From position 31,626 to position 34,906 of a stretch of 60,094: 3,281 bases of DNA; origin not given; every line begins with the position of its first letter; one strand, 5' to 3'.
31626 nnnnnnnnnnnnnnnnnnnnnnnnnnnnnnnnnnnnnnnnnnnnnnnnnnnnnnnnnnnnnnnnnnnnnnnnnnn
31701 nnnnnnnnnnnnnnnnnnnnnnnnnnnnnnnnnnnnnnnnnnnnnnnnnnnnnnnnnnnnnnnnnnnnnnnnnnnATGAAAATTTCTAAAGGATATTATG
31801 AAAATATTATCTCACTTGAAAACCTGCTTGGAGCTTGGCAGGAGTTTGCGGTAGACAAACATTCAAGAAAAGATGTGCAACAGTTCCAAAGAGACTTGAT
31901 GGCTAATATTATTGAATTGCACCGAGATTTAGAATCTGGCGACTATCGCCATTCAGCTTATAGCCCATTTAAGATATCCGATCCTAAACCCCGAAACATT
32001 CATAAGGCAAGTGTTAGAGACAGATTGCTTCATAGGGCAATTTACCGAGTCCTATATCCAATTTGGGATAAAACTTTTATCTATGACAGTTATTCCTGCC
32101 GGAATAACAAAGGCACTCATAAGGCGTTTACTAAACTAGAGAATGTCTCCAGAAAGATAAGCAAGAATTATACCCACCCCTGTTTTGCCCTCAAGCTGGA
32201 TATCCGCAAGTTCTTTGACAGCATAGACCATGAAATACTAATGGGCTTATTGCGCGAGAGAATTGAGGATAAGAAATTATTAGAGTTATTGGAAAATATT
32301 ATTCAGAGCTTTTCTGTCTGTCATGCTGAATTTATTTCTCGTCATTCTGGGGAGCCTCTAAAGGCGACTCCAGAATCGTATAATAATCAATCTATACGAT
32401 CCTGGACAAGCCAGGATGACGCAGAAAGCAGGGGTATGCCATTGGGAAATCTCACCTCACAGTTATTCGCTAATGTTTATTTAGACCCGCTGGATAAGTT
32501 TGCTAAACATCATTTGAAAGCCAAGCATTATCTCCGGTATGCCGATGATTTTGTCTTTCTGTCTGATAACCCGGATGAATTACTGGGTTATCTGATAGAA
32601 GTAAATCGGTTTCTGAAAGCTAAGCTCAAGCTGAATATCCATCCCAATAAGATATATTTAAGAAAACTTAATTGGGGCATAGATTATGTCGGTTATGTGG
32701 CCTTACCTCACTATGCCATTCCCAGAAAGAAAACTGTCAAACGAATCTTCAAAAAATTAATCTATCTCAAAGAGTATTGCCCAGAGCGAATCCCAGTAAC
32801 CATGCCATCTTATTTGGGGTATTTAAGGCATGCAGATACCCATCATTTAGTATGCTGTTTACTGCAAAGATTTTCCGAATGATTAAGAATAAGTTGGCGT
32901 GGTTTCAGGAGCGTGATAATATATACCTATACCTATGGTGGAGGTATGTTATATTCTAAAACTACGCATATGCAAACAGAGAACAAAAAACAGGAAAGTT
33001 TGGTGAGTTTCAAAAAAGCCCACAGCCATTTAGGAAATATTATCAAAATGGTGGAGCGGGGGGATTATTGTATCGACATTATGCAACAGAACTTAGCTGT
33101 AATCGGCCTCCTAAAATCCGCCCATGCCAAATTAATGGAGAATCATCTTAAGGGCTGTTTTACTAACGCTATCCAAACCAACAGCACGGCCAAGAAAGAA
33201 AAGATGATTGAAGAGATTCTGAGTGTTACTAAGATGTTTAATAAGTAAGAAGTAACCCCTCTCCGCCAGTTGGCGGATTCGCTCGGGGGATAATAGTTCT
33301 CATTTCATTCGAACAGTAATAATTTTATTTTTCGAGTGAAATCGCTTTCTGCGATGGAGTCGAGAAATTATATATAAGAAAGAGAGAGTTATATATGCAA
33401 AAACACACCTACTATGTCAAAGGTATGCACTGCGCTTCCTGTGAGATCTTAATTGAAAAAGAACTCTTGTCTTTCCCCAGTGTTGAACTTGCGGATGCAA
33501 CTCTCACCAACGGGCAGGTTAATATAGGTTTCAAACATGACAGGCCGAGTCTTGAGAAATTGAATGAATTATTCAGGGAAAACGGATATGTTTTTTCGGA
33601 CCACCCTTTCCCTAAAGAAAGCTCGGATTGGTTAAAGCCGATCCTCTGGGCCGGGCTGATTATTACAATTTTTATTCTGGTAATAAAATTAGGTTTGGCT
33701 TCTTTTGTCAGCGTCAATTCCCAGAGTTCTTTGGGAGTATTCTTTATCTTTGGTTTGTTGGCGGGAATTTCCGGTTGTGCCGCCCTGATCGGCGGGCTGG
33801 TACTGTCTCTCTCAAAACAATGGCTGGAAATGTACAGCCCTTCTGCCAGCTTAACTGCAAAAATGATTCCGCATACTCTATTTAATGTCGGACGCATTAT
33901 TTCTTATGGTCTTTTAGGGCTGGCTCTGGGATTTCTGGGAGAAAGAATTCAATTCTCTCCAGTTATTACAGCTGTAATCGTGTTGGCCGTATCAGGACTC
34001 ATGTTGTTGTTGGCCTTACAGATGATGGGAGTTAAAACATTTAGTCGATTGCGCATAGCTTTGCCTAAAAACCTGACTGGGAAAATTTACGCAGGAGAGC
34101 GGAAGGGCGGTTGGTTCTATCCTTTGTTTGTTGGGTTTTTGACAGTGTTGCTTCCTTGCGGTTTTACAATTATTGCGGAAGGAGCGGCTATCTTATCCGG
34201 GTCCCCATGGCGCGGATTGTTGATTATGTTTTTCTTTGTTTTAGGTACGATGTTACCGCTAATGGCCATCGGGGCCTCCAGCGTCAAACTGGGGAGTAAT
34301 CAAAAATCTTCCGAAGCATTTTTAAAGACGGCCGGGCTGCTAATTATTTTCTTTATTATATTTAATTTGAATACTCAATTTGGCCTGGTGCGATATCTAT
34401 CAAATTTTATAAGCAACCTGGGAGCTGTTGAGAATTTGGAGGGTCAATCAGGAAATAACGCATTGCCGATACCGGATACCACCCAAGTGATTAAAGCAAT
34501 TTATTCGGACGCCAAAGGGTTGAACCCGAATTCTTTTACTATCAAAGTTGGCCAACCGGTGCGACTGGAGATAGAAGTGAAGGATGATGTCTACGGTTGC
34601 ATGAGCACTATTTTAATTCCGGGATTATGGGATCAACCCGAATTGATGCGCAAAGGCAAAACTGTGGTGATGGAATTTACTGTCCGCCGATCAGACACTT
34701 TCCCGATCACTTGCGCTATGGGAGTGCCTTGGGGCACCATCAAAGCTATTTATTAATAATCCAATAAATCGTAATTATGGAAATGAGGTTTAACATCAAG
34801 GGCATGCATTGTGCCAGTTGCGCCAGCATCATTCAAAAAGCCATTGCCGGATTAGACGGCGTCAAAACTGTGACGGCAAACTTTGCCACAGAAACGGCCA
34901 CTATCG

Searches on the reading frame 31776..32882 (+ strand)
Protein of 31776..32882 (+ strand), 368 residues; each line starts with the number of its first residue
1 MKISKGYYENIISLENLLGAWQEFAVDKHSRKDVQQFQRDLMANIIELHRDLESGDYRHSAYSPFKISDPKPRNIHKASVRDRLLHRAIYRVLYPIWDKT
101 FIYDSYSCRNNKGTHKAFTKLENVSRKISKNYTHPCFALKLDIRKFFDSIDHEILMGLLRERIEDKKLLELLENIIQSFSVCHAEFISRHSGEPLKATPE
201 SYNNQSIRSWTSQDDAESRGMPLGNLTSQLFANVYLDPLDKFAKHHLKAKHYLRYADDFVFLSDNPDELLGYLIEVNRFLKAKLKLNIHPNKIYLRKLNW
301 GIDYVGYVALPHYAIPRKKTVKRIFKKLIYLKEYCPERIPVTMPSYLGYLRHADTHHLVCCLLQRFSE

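Call 4: search_protein_families(library=pfam, proteins=[window:31776-32882:+], max_evalue=0.1)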
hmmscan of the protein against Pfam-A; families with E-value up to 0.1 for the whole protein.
window:31776-32882:+ (368 aa): 2 families
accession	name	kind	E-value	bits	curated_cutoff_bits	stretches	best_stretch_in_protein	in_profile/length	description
PF00078.32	RVT_1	-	8.7e-25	88.1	29.6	1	71-307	8-203/205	Reverse transcriptase (RNA-dependent DNA polymerase)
PF24597.1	TPR_DOP1_M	-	0.0013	18.9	26.7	1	144-191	70-118/186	DOP1 middle TPR domain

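Call 5: search_protein_families(library=ncbifam, proteins=[window:31776-32882:+], max_evalue=0.1)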
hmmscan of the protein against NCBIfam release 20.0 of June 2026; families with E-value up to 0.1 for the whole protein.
window:31776-32882:+ (368 aa): 7 families
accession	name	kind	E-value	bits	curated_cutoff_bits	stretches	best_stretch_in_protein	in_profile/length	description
TIGR04416.1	group_II_RT_mat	equivalog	4.6e-40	137.8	300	2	32-194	23-181/353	group II intron reverse transcriptase/maturase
NF041747.1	Drt3a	equivalog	1.2e-14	54.5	200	1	134-307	109-260/412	antiviral reverse transcriptase Drt3a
NF041746.1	Drt2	equivalog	2.4e-14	53.4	390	1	132-298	123-301/416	antiviral reverse transcriptase Drt2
NF038233.2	retron_St85_RT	exception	5.8e-12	45.5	235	1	127-283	80-202/289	retron St85 family RNA-directed DNA polymerase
NF041749.1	Drt4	equivalog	1.5e-06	27.5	450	1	208-293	182-264/489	antiviral reverse transcriptase Drt4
NF041750.1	Drt5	equivalog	4.4e-05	22.6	550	1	221-293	179-248/484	antiviral reverse transcriptase Drt5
NF042941.1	Retron_TIR_antiphage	equivalog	0.0026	16.6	600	0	218-263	137-184/464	TIR domain-containing anti-phage reverse transcriptase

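Call 8: search_solved_structures(query=window:31776-32882:+, max_evalue=0.001, show_alignments=1)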
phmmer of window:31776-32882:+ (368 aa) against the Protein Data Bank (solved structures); distinct sequences matched with E-value up to 0.001: 13.
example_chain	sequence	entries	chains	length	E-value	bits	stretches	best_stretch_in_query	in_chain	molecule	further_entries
8ub7_A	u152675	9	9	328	1.7e-43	152.5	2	217-364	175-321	Reverse transcriptase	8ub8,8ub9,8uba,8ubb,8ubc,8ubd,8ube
6ar1_A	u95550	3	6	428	7.9e-19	71.3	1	35-178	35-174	GsI-IIC RT | Trt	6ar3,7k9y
5hhl_A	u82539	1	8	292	1.3e-16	64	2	9-178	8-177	Retron-type reverse transcriptase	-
7uim_D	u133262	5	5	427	2.9e-16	62.9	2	9-178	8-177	Group II intron reverse transcriptase/maturase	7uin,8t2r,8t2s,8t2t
5hhj_A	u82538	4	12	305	1.9e-15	60.2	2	66-178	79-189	Retron-type reverse transcriptase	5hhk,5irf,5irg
5g2x_C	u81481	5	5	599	2.2e-10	43.5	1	68-194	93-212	GROUP II INTRON-ENCODED PROTEIN LTRA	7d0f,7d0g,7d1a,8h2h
8bgj_A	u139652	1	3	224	3.4e-10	42.9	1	216-277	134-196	RNA-directed DNA polymerase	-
6me0_C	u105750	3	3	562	1.9e-09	40.4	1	210-328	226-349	Maturase reverse transcriptase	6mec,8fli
7kft_D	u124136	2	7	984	1.6e-08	37.4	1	193-316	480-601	Cas6-RT-Cas1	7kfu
9c0i_A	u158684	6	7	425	2.6e-05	26.9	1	135-287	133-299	Reverse transcriptase/maturase family protein | Antiviral reverse transcriptase Drt2 | RNA-dependent DNA polymerase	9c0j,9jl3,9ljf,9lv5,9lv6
9lje_A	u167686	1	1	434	2.7e-05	26.8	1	135-287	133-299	RNA-dependent DNA polymerase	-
1bbr_H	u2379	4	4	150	0.00075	22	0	78-143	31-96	EPSILON-THROMBIN | THROMBIN | EPSILON THROMBIN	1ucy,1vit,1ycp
1mkw_K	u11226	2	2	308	0.00083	21.9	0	36-142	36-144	PRETHROMBIN-2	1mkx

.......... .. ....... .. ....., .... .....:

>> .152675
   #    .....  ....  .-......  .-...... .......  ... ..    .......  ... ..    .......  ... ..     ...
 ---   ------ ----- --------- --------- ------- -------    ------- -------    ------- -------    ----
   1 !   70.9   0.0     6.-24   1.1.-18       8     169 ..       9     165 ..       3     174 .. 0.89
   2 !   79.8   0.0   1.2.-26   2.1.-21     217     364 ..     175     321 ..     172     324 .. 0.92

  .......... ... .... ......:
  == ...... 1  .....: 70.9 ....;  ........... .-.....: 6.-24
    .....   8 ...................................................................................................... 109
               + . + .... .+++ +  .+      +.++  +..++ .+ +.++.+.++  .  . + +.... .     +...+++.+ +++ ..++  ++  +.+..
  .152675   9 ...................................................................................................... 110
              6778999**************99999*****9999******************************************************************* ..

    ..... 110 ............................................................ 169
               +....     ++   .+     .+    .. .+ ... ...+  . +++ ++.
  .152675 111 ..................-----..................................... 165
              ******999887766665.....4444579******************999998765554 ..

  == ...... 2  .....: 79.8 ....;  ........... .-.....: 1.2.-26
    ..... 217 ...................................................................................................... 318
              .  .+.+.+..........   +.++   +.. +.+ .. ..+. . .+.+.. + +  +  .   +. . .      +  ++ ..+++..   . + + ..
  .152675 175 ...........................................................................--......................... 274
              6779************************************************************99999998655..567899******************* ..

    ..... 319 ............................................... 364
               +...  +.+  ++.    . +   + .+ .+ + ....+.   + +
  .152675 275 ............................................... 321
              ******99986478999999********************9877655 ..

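Call 14: search_dna_similar(query=window:31776-32882:+, collection=phages, mode=protein, max_rows=15)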
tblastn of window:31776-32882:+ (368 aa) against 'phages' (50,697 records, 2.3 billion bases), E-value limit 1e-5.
Records with a match: 151; places in all: 151; records where one place covers at least 80% of the query: 99.
Best place of each record, by identity: <60% 151.
By first word of the organism name: Bacteriophage 36; uncultured 16; Faecalibacterium 15; Bacteroides 12; Vibrio 6; Pseudomonas 6; Streptococcus 6; CrAssphage 5; Bordetella 5; Bacillus 4; and 24 more.
By host as written in the record: - 70; Faecalibacterium prausnitzii 12; Bacillus alcalophilus CGMCC 1.3604 3; Butyrivibrio fibrisolvens DSM 3071 3; Helicobacter canis 3; Vibrio parahaemolyticus 2; Burkholderia sp. 2; Burkholderia cenocepacia 2; and 47 more.
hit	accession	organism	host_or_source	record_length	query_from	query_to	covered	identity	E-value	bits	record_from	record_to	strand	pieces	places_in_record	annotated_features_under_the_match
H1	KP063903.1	Bacillus phage BalMu-1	Bacillus alcalophilus CGMCC 1.3604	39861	1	366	99%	37.1%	2e-57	207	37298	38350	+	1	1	retron-type RNA-directed DNA polymerase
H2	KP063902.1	Bacillus phage BalMu-1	Bacillus alcalophilus CGMCC 1.3604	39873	1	366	99%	37.1%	2e-57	207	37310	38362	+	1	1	retron-type RNA-directed DNA polymerase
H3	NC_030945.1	Bacillus phage BalMu-1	Bacillus alcalophilus CGMCC 1.3604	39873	1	366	99%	37.1%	2e-57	207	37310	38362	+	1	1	Reverse transcriptase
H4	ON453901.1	Clostridium phage Saumur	Enterocloster clostridioformis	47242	1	358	97%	36.1%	2e-47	178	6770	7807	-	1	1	reverse transcriptase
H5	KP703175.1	ANMV-1 virus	uncultured archaeon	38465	1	362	98%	35.5%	9e-57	205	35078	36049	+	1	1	reverse transcriptase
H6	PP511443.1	Dulem virus 37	Propithecus coquereli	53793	1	360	98%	35.2%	4e-60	214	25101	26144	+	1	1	RT G2 protein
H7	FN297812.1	Vibrio phage VP585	Vibrio parahaemolyticus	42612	8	358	95%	34.7%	4e-51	189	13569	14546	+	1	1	gp20 protein | gp21 protein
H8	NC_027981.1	Vibrio phage VP585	Vibrio parahaemolyticus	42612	8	358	95%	34.7%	4e-51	189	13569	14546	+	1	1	Reverse transcriptase | gp21 protein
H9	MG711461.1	Faecalibacterium phage FP_Lagaffe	Faecalibacterium prausnitzii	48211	9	358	95%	34.1%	1e-43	167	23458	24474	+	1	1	reverse transcriptase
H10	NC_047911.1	Faecalibacterium phage FP_Lagaffe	Faecalibacterium prausnitzii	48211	9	358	95%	34.1%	1e-43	167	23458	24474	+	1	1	Reverse transcriptase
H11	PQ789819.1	Burkholderia phage vB_E192a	Burkholderia sp.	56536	12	357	94%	34.4%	2e-49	184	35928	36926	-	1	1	RNA-directed DNA polymerase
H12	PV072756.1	Burkholderia phage vB_PL1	Burkholderia sp.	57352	12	357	94%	34.4%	2e-49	184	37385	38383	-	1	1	RNA-directed DNA polymerase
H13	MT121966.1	Pseudomonas phage SC_8_H2H8_2017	Pseudomonas sp.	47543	14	353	92%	34.7%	6e-52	191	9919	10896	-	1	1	none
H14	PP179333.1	Pseudomonas phage Cruim01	Pseudomonas syringae CC1557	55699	14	353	92%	34.7%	3e-51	189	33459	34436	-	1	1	retron-type RNA-directed DNA polymerase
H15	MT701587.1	Burkholderia phage Magia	Burkholderia cenocepacia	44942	12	357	94%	34.1%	5e-48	180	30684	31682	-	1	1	reverse transcriptase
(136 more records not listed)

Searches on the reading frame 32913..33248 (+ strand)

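Call 4: search_protein_families(library=pfam, proteins=[window:32913-33248:+], max_evalue=0.1)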
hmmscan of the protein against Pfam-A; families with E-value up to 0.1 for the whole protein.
window:32913-33248:+ (111 aa): 2 families
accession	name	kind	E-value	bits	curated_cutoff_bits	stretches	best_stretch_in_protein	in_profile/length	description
PF02583.22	Trns_repr_metal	-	2.6e-16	60.2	22.8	1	26-105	2-75/78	Metal-sensitive transcriptional repressor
PF11060.13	DUF2861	-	0.035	14.1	25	1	67-103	8-47/267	Protein of unknown function (DUF2861)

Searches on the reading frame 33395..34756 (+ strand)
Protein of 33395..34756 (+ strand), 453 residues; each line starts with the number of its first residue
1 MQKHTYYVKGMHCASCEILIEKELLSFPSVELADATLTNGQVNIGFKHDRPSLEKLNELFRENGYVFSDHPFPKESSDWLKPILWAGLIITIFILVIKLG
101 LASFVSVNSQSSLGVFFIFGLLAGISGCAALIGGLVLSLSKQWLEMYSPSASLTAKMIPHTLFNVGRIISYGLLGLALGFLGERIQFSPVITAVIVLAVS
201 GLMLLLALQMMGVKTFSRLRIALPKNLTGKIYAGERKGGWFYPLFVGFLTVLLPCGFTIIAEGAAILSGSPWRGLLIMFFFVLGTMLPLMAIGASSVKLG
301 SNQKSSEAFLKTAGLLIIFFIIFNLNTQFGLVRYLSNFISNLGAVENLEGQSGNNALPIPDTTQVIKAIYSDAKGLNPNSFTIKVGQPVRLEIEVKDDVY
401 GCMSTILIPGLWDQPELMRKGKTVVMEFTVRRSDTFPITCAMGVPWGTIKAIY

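Call 89: search_protein_families(library=pfam, proteins=[window:33395-34756:+], max_evalue=0.00001)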
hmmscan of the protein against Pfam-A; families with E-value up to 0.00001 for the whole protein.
window:33395-34756:+ (453 aa): 2 families
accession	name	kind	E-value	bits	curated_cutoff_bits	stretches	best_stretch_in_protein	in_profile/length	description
PF13386.12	DsbD_2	-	7.2e-29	101.5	24.9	1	116-321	2-197/199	Cytochrome C biogenesis protein transmembrane region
PF00403.32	HMA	-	1.3e-08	35.5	24.8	1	5-65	1-61/62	Heavy-metal-associated domain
